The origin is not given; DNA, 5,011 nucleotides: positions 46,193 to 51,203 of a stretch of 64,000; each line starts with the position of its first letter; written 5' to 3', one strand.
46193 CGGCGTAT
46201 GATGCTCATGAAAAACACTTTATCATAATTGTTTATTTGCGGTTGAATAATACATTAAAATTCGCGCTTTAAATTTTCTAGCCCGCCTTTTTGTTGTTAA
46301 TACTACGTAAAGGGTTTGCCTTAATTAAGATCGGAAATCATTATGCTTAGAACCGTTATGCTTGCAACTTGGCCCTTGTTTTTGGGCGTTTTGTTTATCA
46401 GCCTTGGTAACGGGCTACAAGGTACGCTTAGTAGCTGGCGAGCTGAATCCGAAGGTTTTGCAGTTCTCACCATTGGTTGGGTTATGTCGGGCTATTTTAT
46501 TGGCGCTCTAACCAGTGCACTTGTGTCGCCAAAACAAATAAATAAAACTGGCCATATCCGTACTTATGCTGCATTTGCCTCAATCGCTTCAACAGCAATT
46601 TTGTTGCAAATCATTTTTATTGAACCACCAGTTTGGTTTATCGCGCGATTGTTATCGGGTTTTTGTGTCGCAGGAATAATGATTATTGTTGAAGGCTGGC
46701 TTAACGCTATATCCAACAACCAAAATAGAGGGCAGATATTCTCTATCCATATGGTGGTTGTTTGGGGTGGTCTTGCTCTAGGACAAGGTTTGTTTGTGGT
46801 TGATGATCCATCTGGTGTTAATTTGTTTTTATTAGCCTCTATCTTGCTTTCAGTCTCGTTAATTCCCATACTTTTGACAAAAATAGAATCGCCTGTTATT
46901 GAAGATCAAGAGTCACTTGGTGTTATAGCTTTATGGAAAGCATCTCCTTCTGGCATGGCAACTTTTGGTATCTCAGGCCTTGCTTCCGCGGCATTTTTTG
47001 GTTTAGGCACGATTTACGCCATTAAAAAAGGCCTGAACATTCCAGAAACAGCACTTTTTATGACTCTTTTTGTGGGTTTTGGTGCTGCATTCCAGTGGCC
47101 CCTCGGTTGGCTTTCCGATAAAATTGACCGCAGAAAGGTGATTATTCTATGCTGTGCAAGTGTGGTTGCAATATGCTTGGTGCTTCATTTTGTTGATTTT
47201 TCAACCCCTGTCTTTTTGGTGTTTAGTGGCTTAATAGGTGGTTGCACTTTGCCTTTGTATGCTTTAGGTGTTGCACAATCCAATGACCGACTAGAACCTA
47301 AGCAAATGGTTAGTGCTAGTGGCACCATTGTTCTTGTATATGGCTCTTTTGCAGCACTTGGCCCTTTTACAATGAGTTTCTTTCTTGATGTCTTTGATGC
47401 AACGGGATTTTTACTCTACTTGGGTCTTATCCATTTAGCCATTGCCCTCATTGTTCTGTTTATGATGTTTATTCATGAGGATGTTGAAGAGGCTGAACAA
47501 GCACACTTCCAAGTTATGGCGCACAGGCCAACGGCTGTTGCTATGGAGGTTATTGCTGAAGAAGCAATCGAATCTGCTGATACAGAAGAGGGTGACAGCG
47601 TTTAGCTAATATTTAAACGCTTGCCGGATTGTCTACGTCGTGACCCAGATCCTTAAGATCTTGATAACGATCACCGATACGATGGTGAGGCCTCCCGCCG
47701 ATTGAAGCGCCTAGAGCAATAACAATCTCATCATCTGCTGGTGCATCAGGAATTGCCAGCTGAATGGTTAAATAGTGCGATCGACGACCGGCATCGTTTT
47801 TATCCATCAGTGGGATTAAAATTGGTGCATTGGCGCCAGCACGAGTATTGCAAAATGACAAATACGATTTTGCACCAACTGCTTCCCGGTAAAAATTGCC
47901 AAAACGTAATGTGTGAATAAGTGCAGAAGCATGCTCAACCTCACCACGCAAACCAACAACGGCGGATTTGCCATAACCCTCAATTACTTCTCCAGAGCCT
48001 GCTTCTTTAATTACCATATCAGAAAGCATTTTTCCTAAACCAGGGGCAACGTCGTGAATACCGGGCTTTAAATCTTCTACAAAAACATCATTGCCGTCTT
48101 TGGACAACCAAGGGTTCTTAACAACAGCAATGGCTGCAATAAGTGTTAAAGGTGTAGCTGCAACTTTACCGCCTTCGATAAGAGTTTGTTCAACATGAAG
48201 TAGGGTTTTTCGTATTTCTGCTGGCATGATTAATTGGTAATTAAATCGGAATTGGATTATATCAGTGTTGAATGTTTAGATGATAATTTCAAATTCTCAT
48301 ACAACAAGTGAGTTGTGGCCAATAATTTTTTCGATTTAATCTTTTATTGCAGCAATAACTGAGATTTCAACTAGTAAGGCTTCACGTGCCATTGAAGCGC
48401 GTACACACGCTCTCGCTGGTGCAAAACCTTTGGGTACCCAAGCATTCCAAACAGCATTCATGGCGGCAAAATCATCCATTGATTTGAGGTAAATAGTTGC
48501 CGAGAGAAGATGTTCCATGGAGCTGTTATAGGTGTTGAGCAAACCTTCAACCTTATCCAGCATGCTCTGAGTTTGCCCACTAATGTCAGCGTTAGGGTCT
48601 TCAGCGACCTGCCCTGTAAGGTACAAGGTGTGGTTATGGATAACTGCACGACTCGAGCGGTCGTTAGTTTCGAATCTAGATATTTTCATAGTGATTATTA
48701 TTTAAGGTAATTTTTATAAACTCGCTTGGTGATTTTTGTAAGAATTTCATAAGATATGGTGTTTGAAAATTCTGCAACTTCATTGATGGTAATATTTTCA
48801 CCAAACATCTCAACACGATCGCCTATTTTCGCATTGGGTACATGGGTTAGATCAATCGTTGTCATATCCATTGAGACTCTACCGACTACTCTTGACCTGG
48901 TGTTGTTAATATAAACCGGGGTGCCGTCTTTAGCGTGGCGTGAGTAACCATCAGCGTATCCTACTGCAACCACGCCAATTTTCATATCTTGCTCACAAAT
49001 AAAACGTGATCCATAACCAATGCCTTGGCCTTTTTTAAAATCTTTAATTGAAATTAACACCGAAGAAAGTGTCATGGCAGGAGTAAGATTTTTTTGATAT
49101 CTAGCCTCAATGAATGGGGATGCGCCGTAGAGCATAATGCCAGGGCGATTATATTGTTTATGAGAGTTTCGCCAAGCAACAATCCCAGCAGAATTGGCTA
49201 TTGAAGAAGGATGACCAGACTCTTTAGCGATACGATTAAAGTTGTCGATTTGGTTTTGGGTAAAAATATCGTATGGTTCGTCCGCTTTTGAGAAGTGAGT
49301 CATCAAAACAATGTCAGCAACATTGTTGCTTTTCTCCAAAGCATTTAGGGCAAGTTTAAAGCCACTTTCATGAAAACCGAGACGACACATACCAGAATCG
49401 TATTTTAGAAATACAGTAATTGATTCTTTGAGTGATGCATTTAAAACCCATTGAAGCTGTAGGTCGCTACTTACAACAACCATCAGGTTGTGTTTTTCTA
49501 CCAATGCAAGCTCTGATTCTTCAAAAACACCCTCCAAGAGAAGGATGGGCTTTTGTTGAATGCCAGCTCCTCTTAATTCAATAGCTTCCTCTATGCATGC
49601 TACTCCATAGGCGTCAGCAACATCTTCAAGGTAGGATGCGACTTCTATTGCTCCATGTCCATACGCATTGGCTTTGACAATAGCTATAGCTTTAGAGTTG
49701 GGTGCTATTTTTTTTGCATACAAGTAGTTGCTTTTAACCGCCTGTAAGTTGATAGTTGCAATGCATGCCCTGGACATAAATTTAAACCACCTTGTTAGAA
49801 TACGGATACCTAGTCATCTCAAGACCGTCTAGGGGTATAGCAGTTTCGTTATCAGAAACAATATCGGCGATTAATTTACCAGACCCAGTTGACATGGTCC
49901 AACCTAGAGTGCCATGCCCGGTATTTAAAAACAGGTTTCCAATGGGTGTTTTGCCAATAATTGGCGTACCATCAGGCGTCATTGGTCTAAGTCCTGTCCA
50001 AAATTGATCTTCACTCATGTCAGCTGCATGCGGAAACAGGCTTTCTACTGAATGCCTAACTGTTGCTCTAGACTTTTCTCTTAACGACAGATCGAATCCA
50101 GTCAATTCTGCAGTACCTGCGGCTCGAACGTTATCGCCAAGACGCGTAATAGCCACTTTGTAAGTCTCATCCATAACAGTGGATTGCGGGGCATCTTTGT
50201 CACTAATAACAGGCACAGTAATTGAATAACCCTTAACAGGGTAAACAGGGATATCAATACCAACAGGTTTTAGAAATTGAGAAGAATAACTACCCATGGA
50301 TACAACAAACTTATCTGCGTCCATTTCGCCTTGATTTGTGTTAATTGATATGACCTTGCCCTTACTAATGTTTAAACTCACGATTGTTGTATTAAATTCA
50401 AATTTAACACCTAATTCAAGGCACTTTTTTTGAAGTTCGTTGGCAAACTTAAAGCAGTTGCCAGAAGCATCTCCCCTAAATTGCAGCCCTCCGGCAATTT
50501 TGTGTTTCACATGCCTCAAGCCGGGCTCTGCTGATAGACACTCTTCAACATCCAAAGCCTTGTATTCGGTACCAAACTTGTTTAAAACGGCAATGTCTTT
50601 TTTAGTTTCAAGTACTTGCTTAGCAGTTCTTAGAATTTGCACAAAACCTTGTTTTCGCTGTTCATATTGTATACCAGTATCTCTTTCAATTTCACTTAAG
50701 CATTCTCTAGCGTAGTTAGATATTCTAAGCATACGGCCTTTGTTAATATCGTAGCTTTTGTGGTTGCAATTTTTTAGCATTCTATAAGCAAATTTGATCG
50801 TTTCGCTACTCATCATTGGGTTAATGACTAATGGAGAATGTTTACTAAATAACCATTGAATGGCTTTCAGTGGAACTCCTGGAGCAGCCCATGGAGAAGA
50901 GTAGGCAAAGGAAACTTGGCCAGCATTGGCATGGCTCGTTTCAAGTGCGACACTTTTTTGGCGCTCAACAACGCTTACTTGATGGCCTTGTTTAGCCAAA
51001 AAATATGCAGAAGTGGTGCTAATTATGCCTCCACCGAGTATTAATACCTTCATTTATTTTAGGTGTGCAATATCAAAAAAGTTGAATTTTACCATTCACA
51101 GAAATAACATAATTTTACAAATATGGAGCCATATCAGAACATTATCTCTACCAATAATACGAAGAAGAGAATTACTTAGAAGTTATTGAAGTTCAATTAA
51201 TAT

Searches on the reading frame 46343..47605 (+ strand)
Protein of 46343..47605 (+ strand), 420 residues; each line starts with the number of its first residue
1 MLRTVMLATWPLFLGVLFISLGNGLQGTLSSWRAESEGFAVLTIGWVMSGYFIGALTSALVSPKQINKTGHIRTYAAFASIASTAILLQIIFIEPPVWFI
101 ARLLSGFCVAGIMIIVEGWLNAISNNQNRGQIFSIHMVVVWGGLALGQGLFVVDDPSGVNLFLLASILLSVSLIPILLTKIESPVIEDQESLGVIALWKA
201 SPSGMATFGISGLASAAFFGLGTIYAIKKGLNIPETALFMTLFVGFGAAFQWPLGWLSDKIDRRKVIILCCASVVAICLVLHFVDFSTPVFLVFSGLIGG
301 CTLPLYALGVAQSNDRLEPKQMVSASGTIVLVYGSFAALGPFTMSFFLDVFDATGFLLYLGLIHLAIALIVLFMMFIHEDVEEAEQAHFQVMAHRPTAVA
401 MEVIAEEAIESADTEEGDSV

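Call 58: search_protein_families(library=pfam, proteins=[window:46343-47605:+], max_evalue=0.00001)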
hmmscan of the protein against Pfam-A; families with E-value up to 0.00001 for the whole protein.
window:46343-47605:+ (420 aa): 3 families
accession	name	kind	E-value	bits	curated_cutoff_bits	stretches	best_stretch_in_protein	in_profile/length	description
PF07690.21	MFS_1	-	1.6e-27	96.8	33.4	2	210-392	4-187/347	Major Facilitator Superfamily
PF00083.30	Sugar_tr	-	1.3e-07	31.4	22.3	1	40-184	44-195/452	Sugar (and other) transporter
PF06779.20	MFS_4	-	2.5e-06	27.5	26.3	1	38-371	24-362/364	Uncharacterised MFS-type transporter YbfB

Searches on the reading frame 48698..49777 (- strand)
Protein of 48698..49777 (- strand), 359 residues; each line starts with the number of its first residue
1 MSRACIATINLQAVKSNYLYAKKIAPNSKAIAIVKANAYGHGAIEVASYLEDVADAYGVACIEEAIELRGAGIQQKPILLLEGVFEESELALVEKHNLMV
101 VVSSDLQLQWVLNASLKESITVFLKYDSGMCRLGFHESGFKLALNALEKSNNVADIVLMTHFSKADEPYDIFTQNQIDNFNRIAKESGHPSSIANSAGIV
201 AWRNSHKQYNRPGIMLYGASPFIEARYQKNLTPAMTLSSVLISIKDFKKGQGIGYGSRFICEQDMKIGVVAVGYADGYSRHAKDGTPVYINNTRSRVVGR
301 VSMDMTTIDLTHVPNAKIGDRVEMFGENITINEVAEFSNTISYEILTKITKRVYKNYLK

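Call 58: search_protein_families(library=pfam, proteins=[window:48698-49777:-], max_evalue=0.00001)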
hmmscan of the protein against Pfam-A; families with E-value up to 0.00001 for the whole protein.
window:48698-49777:- (359 aa): 2 families
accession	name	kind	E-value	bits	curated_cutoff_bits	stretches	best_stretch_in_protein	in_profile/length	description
PF01168.26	Ala_racemase_N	-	1.4e-57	195.4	24.1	1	9-221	1-220/220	Alanine racemase, N-terminal domain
PF00842.27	Ala_racemase_C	-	4.4e-43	146.3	25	1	234-357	1-127/127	Alanine racemase, C-terminal domain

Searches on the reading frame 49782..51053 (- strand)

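Call 58: search_protein_families(library=pfam, proteins=[window:49782-51053:-], max_evalue=0.00001)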
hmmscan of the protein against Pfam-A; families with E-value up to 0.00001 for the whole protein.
window:49782-51053:- (423 aa): 5 families
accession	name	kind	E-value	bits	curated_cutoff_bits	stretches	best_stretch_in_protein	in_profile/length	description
PF01266.30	DAO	-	1.2e-71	242.6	27.9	1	2-397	1-352/353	FAD dependent oxidoreductase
PF07992.20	Pyr_redox_2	-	3.2e-08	33.8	26.1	0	2-38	144-179/291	Pyridine nucleotide-disulphide oxidoreductase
PF00070.33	Pyr_redox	-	6.3e-08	33.5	22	0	2-36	1-35/82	Pyridine nucleotide-disulphide oxidoreductase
PF03486.20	HI0933_like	-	1e-06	28.8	50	0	205-258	113-167/244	HI0933-like protein Rossmann domain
PF13450.12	NAD_binding_8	-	4.8e-06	27.2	21.9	1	5-57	1-53/68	NAD(P)-binding Rossmann-like domain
